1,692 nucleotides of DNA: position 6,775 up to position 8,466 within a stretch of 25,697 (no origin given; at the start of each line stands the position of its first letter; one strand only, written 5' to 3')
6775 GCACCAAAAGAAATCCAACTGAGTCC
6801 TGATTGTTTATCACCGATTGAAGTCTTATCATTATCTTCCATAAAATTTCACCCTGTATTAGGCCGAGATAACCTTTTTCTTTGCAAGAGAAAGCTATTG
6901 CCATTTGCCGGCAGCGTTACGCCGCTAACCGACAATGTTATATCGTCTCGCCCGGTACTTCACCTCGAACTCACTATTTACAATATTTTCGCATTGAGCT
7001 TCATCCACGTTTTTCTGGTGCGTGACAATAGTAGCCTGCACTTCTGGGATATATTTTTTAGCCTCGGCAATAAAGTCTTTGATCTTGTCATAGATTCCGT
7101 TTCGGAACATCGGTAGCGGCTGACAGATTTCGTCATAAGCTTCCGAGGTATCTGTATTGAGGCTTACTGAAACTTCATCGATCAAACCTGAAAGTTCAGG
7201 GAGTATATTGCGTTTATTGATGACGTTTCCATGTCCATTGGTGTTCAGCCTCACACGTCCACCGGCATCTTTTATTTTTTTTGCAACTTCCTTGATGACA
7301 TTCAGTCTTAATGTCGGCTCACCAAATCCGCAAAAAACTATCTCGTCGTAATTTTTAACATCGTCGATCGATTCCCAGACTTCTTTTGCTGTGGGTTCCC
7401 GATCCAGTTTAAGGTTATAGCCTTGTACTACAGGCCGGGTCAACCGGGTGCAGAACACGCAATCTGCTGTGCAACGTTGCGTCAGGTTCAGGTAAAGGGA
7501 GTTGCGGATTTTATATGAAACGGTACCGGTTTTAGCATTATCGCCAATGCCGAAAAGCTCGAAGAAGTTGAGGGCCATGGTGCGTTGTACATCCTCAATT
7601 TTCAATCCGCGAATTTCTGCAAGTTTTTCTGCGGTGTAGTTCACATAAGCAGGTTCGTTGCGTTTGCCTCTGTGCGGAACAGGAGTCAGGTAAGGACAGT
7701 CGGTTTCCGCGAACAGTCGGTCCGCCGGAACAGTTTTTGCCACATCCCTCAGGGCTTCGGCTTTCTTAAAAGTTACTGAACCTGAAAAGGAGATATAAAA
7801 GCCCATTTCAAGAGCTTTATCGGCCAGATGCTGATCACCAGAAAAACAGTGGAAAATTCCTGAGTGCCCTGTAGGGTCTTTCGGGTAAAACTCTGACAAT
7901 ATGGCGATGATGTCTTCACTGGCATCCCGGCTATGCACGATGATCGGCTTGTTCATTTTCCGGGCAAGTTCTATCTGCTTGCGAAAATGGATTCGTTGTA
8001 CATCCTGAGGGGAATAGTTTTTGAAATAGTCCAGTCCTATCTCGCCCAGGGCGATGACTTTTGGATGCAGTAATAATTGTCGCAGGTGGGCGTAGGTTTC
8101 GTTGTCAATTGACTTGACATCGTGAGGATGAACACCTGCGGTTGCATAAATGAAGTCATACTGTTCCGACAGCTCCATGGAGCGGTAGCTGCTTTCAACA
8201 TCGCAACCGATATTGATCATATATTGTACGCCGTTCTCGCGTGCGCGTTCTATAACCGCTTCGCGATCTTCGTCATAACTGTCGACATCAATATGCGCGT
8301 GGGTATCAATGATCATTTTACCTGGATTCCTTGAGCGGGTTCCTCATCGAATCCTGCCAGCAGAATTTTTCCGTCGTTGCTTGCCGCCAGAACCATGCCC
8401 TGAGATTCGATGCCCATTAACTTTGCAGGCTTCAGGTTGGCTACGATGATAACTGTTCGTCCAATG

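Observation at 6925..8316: TatD-family hydrolase fused in one polypeptide to a radical-SAM domain, translationally coupled to metG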

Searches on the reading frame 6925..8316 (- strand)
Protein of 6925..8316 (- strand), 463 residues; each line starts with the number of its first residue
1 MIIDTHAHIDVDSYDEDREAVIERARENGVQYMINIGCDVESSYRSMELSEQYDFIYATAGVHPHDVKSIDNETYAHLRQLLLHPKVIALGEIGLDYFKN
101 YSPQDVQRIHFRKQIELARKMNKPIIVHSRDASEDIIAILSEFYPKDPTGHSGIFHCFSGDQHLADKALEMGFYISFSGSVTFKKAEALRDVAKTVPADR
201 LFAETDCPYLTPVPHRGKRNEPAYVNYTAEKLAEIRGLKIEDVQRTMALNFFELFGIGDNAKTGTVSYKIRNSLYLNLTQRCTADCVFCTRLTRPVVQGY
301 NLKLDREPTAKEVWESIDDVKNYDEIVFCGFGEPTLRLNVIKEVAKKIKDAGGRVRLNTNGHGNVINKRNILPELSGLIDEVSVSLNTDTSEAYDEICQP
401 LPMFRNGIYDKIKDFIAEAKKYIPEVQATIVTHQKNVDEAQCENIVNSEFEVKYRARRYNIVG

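Call 3: search_protein_families(library=pfam, proteins=[window:6925-8316:-], max_evalue=0.1)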
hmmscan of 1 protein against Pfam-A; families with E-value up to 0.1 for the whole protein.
window:6925-8316:- (463 aa): 3 families
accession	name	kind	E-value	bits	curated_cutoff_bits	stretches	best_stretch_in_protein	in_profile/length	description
PF01026.27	TatD_DNase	-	2.4e-89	299.5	27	1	3-256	1-253/253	TatD related DNase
PF04055.27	Radical_SAM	-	1.1e-15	58.6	29.5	1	277-435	2-153/166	Radical SAM superfamily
PF01979.26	Amidohydro_1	-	0.055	13.1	25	0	3-147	7-172/345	Amidohydrolase family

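Call 4: search_protein_families(library=ncbifam, proteins=[window:6925-8316:-], max_evalue=0.1)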
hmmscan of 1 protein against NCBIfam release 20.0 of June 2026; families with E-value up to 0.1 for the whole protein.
window:6925-8316:- (463 aa): 38 families (the best 25 are shown)
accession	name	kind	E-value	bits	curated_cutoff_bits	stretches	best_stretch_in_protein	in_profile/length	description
TIGR00010.1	TIGR00010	subfamily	2.3e-90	302.4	206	1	2-256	1-252/253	YchF/TatD family DNA exonuclease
TIGR04038.1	tatD_link_rSAM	subfamily_domain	1.9e-74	249.6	129.7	1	265-460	1-192/192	TatD family nuclease-associated radical SAM protein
NF008075.0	PRK10812.1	equivalog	2.8e-66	223.4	438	1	2-259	3-258/265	metal-dependent hydrolase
NF007745.0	PRK10425.1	equivalog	8.1e-53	179.3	395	1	10-257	9-258/260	3'-5' ssDNA/RNA exonuclease TatD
TIGR04100.1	rSAM_pair_X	hypoth_equivalog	9.6e-49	165.6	262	1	265-459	1-196/197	TIGR04100 family radical SAM protein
NF008522.0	PRK11449.1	equivalog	6.7e-38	130.3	481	1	2-256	5-257/259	metal-dependent hydrolase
NF041926.1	QatD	equivalog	4.9e-30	104.4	230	1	4-253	1-238/239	Qat anti-phage system TatD family nuclease QatD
TIGR04317.1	W_rSAM_matur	equivalog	8.5e-16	58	380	1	273-440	5-164/349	tungsten cofactor oxidoreductase radical SAM maturase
TIGR03977.1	rSAM_pair_HxsC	equivalog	8.6e-08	31.4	267.9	1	272-439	25-182/292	His-Xaa-Ser system radical SAM maturase HxsC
NF001199.0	PRK00164.2-1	equivalog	8.9e-08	31.6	231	1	272-432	12-159/308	GTP 3',8-cyclase MoaA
TIGR02668.1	moaA_archaeal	equivalog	9e-08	31.4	325.25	1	273-433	11-158/303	GTP 3',8-cyclase MoaA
NF038283.1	viperin_w_prok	equivalog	3.4e-06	26.4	180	1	277-440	7-170/281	viperin family antiviral radical SAM protein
TIGR02495.1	NrdG2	equivalog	3.7e-06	26.4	131.15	1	279-399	23-133/193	anaerobic ribonucleoside-triphosphate reductase activating protein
TIGR04545.1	rSAM_ahbD_hemeb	equivalog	6.3e-06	25.9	500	1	277-401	5-121/339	heme b synthase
TIGR04078.1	rSAM_yydG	equivalog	8.1e-06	25.5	300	1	273-452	2-167/309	YydG family radical SAM peptide epimerase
TIGR02493.1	PFLA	equivalog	0.00083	18.8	231.75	1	279-387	22-127/235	pyruvate formate-lyase-activating protein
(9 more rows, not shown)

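Call 14: find_homologous_proteins(query=window:6928-8316:-, max_evalue=1e-30)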
Query window:6928-8316:- (463 aa): 8000 proteins with E <= 1e-30 among 8000 candidates; the best 120 are listed.
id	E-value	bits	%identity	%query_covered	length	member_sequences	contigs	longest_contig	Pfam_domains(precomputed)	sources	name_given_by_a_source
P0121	1.1e-291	985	91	100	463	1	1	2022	PF01026.28,PF04055.28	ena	-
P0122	3.8e-291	983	92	100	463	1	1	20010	PF01026.28,PF04055.28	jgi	jgi:TatD DNase family protein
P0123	4.2e-291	983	91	100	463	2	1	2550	PF01026.28,PF04055.28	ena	-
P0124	6.2e-291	983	92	100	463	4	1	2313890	PF01026.28,PF04055.28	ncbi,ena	-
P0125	7.3e-291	983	91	100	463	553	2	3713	PF01026.28,PF04055.28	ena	-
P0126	7.5e-291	982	91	100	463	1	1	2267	PF01026.28,PF04055.28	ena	-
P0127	1.2e-290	982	91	100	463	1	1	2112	PF01026.28,PF04055.28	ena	-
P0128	1.7e-290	981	90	100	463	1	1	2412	PF01026.28,PF04055.28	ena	-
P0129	2.1e-290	981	91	100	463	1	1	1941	PF01026.28,PF04055.28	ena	-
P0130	2.5e-290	981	90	100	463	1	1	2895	PF01026.28,PF04055.28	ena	-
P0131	2.5e-290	981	91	100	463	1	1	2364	PF01026.28,PF04055.28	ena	-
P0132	4.0e-290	980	91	100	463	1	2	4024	PF01026.28,PF04055.28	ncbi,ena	-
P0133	5.5e-290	980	90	100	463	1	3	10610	PF01026.28,PF04055.28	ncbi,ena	-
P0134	1.6e-289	978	91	100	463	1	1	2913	PF01026.28,PF04055.28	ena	-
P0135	2.1e-289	978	91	100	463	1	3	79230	PF01026.28,PF04055.28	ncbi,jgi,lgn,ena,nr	ncbi:MAG: YchF/TatD family DNA exonuclease [Nitrospina sp.]|jgi:TatD DNase family protein|nr:YchF/Ta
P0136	2.4e-289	978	91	100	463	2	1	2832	PF01026.28,PF04055.28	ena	-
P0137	2.7e-289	977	90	100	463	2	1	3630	PF01026.28,PF04055.28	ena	-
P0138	3.1e-289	977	90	100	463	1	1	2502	PF01026.28,PF04055.28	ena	-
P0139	3.7e-289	977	90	100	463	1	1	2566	PF01026.28,PF04055.28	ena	-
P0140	4.0e-289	977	90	100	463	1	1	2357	PF01026.28,PF04055.28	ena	-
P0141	4.9e-289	977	90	100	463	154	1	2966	PF01026.28,PF04055.28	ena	-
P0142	7.3e-289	976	90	100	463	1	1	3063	PF01026.28,PF04055.28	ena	-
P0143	8.4e-289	976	90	100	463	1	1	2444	PF01026.28,PF04055.28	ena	-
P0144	9.4e-289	976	90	100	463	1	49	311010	PF01026.28,PF04055.28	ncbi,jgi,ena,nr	ncbi:MAG: YchF/TatD family DNA exonuclease [Nitrospina sp.]|jgi:TatD DNase family protein|nr:YchF/Ta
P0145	1.2e-288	975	90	100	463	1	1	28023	PF01026.28,PF04055.28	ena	-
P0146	2.0e-288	975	90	100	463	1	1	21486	PF01026.28,PF04055.28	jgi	jgi:TatD DNase family protein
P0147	2.0e-288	974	90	100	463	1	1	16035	PF01026.28,PF04055.28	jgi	jgi:TatD DNase family protein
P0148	2.1e-288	974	90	100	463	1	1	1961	PF01026.28,PF04055.28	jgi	jgi:TatD DNase family protein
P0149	2.5e-288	974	90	100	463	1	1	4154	PF01026.28,PF04055.28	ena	-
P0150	2.9e-288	974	90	100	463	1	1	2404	PF01026.28,PF04055.28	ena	-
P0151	6.3e-288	973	90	100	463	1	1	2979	PF01026.28,PF04055.28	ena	-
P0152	1.0e-287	972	90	100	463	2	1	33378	PF01026.28,PF04055.28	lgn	-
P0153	1.1e-287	972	90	100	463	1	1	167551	PF01026.28,PF04055.28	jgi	-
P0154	1.2e-287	972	90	100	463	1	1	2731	PF01026.28,PF04055.28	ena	-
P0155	1.7e-287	971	90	100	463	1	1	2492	PF01026.28,PF04055.28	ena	-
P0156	2.3e-287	971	90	100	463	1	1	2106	PF01026.28,PF04055.28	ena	-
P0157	8.7e-287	969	90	100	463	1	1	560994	PF01026.28,PF04055.28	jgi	jgi:TatD DNase family protein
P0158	1.3e-286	969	88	100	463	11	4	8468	PF01026.28,PF04055.28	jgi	jgi:TatD DNase family protein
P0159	1.9e-286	968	90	100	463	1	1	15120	PF01026.28,PF04055.28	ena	-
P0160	2.4e-286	968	90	100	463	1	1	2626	PF01026.28,PF04055.28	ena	-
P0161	6.4e-285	963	89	100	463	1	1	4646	PF01026.28,PF04055.28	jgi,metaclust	metaclust:\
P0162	4.4e-284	960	88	100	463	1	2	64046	PF01026.28,PF04055.28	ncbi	-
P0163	7.0e-284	960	88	100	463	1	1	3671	PF01026.28,PF04055.28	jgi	jgi:TatD DNase family protein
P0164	2.0e-283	958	89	100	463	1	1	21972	PF01026.28,PF04055.28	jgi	-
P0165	8.1e-283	956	89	100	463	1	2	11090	PF01026.28,PF04055.28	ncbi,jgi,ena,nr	ncbi:MAG: YchF/TatD family DNA exonuclease [Nitrospina sp.]|jgi:TatD DNase family protein|nr:YchF/Ta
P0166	1.8e-282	955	88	100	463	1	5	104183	PF01026.28,PF04055.28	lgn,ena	-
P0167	2.0e-282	955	88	100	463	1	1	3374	PF01026.28,PF04055.28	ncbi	-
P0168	6.2e-282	953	89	100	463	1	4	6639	PF01026.28,PF04055.28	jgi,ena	-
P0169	5.1e-281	950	88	100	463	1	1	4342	PF01026.28,PF04055.28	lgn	-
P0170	9.4e-281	949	88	100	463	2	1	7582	PF01026.28,PF04055.28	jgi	-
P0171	1.6e-280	948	88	100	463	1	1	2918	PF01026.28,PF04055.28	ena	-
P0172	3.4e-280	947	89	100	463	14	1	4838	PF01026.28,PF04055.28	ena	-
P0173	1.9e-278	942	87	100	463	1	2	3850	PF01026.28,PF04055.28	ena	-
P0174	1.7e-267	905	84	100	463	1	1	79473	PF01026.28,PF04055.28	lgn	-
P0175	2.2e-257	872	80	100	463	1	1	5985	PF01026.28,PF04055.28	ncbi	-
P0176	8.3e-257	870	80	100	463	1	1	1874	PF01026.28,PF04055.28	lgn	-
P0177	1.6e-256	869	80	100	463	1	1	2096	PF01026.28,PF04055.28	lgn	-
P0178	3.6e-256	868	79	100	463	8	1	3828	PF01026.28,PF04055.28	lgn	-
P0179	1.8e-255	866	80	100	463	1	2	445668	PF01026.28,PF04055.28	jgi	jgi:TatD DNase family protein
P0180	1.9e-255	866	81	100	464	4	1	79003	PF01026.28,PF04055.28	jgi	jgi:TatD DNase family protein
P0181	3.7e-255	865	79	100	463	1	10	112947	PF01026.28,PF04055.28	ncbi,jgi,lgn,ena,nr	ncbi:MAG: YchF/TatD family DNA exonuclease [Nitrospinae bacterium]|jgi:TatD DNase family protein|nr:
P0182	2.1e-254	862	79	100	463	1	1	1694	PF01026.28,PF04055.28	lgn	-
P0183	3.3e-254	862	79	100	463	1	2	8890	PF01026.28,PF04055.28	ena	-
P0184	4.4e-254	861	79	100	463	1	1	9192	PF01026.28,PF04055.28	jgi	jgi:TatD DNase family protein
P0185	8.1e-254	860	79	100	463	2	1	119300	PF01026.28,PF04055.28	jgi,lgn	-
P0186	1.2e-253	860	80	100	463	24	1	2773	PF01026.28,PF04055.28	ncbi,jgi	-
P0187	1.4e-253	860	80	100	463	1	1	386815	PF01026.28,PF04055.28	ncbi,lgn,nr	ncbi:MAG: radical SAM protein [Nitrospinaceae bacterium]|nr:MAG: radical SAM protein [Nitrospinaceae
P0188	2.2e-253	859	79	100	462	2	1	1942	PF01026.28,PF04055.28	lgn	-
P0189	6.2e-253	858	79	100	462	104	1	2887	PF01026.28,PF04055.28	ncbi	-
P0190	7.8e-253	857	78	100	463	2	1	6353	PF01026.28,PF04055.28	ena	-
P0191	1.5e-252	856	79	100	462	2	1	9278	PF01026.28,PF04055.28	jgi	-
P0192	3.9e-252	855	79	100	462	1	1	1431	PF01026.28,PF04055.28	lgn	-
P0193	4.6e-252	855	79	100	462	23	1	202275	PF01026.28,PF04055.28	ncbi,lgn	-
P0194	5.5e-252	854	77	100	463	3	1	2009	PF01026.28,PF04055.28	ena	-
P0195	9.5e-252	854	79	100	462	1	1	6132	PF01026.28,PF04055.28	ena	-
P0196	4.2e-251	851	79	100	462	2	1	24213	PF01026.28,PF04055.28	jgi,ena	-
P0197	2.2e-250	849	78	100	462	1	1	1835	PF01026.28,PF04055.28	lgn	-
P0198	2.2e-249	846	77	100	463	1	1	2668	PF01026.28,PF04055.28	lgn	-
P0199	2.4e-249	846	79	100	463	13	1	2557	PF01026.28,PF04055.28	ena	-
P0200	2.6e-249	846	78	100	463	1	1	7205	PF01026.28,PF04055.28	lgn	-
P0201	7.5e-249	844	78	100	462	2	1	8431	PF01026.28,PF04055.28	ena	-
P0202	1.0e-248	844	77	100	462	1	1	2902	PF01026.28,PF04055.28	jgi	-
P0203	1.9e-248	843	78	100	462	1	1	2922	PF01026.28,PF04055.28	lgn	-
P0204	5.0e-248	841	78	100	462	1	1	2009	PF01026.28,PF04055.28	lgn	-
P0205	1.4e-247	840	78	100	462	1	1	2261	PF01026.28,PF04055.28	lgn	-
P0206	1.8e-247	840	77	100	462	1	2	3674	PF01026.28,PF04055.28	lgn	-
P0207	1.1e-246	837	77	100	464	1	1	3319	PF01026.28,PF04055.28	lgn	-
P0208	1.2e-246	837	77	100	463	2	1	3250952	PF01026.28,PF04055.28,PF01979.27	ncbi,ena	-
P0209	1.5e-246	837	78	100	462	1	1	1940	PF01026.28,PF04055.28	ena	-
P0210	3.8e-246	835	76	100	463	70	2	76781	PF01026.28,PF04055.28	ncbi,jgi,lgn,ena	jgi:TatD DNase family protein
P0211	4.1e-246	835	77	100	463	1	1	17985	PF01026.28,PF04055.28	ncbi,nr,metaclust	ncbi:hypothetical protein UZ36_05545 [Candidatus Nitromaritima sp. SCGC AAA799-C22]|nr:hypothetical 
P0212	5.1e-246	835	76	100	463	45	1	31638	PF01026.28,PF04055.28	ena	-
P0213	5.8e-246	835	79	100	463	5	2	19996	PF01026.28,PF04055.28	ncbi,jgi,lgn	jgi:TatD DNase family protein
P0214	9.1e-246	834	77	100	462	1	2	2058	PF01026.28,PF04055.28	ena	-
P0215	2.9e-245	832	76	100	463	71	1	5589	PF01026.28,PF04055.28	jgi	jgi:TatD DNase family protein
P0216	3.4e-245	832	77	100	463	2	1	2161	PF01026.28,PF04055.28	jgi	-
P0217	3.7e-245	832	77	100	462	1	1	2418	PF01026.28,PF04055.28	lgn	-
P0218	1.1e-244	830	77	100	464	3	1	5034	PF01026.28,PF04055.28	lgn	-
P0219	1.2e-244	830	74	100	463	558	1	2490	PF01026.28,PF04055.28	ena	-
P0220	2.9e-244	829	76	100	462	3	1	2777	PF01026.28,PF04055.28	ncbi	-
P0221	5.9e-244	828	76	100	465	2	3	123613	PF01026.28,PF04055.28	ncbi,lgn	ncbi:MAG: TatD family hydrolase [Nitrospinaceae bacterium]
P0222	1.5e-243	827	76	100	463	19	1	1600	PF01026.28,PF04055.28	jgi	-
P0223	1.9e-243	826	75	100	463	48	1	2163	PF01026.28,PF04055.28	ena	-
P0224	2.1e-243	826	76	100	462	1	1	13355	PF01026.28,PF04055.28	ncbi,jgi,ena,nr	ncbi:MAG: YchF/TatD family DNA exonuclease [Nitrospinota bacterium]|nr:YchF/TatD family DNA exonucle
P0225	2.3e-243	826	75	100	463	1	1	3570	PF01026.28,PF04055.28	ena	-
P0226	2.7e-243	826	76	100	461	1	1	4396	PF01026.28,PF04055.28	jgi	-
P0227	3.2e-243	826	75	100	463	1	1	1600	PF01026.28,PF04055.28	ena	-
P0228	4.4e-243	825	77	100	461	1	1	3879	PF01026.28,PF04055.28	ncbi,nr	ncbi:MAG: YchF/TatD family DNA exonuclease [Nitrospinae bacterium]|nr:YchF/TatD family DNA exonuclea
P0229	9.5e-243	824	75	100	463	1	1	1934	PF01026.28,PF04055.28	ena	-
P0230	1.1e-242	824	74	100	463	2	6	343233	PF01026.28,PF04055.28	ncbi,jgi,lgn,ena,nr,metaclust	ncbi:MAG: radical SAM protein [Nitrospinae bacterium CG11_big_fil_rev_8_21_14_0_20_45_15]|nr:MAG: ra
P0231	1.5e-242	823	76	100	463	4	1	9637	PF01026.28,PF04055.28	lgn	-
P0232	2.5e-242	823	74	100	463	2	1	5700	PF01026.28,PF04055.28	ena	-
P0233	2.6e-242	823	74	100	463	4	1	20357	PF01026.28,PF04055.28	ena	-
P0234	3.8e-242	822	76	100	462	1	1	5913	PF01026.28,PF04055.28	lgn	-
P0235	4.1e-242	822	75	100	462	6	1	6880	PF01026.28,PF04055.28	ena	-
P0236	4.6e-242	822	76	100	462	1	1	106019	PF01026.28,PF04055.28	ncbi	-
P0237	5.1e-242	822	74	100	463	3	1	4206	PF01026.28,PF04055.28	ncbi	-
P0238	7.7e-242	821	73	100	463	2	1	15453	PF01026.28,PF04055.28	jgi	jgi:TatD DNase family protein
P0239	2.2e-241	819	75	100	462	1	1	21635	PF01026.28,PF04055.28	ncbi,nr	ncbi:MAG: YchF/TatD family DNA exonuclease [Nitrospinaceae bacterium]|nr:YchF/TatD family DNA exonuc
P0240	2.8e-241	819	73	100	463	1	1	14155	PF01026.28,PF04055.28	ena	-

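Call 30: predict_structure(alignment_id=A2)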
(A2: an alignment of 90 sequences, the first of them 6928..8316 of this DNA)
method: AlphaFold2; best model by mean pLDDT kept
length: 463 residues; sequences in the alignment: 90
mean_pLDDT: 93.3   pTM: 0.90
mean pLDDT of the five models: 93.3, 89.7, 89.5, 87.6, 85.8
residues with pLDDT >= 90: 384; 70-90: 76; 50-70: 3; < 50: 0
segments of 3 or more residues with pLDDT < 50: none
pLDDT, mean of each block of 10 residues (from residue 1): 84 90 95 94 95 96 85 94 97 87 90 97 93 93 94 90 94 95 94 93 87 91 95 94 95 94 93 95 91 89 95 97 96 95 99 98 97 98 95 94 92 97 97 88 94 89 68
secondary structure, 60 per line:
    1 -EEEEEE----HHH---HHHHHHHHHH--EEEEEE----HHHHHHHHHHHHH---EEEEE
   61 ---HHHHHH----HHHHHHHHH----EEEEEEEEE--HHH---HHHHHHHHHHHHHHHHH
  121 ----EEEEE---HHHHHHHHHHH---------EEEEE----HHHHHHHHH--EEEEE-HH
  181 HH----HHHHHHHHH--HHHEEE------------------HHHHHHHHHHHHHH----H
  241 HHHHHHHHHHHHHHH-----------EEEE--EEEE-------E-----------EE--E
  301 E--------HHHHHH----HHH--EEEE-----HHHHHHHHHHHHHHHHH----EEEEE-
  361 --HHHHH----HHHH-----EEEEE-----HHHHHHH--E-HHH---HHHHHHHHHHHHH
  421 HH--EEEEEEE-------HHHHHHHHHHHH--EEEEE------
elements in order: E2-7 H18-27 E30-35 H40-52 E56-60 H64-69 H74-82 E87-95 H104-120 E125-129 H133-143 E153-157 H162-170 E173-177 H179-182 H187-195 E201-203 H222-235 H240-255 E267-270 E273-276 H310-315 E325-328 H334-350 E355-359 H363-367 H372-375 E381-385 H391-397 H408-422 E425-431 H439-450 E453-457

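Call 67: search_protein_families(library=padloc, proteins=[window:6928-8316:-], max_evalue=0.001)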
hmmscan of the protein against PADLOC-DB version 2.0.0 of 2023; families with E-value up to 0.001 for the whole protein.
window:6928-8316:- (463 aa): 3 families
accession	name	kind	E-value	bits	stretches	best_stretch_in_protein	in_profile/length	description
PDLC02215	QatD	-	9.1e-30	101.9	1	2-254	6-246/250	-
PDLC02903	pVip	-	2.2e-09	35.2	1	275-444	3-157/257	Viperins not associated with kinases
PDLC02904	pVip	-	3.8e-08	31.2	1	277-445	8-162/262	Viperins associated with kinases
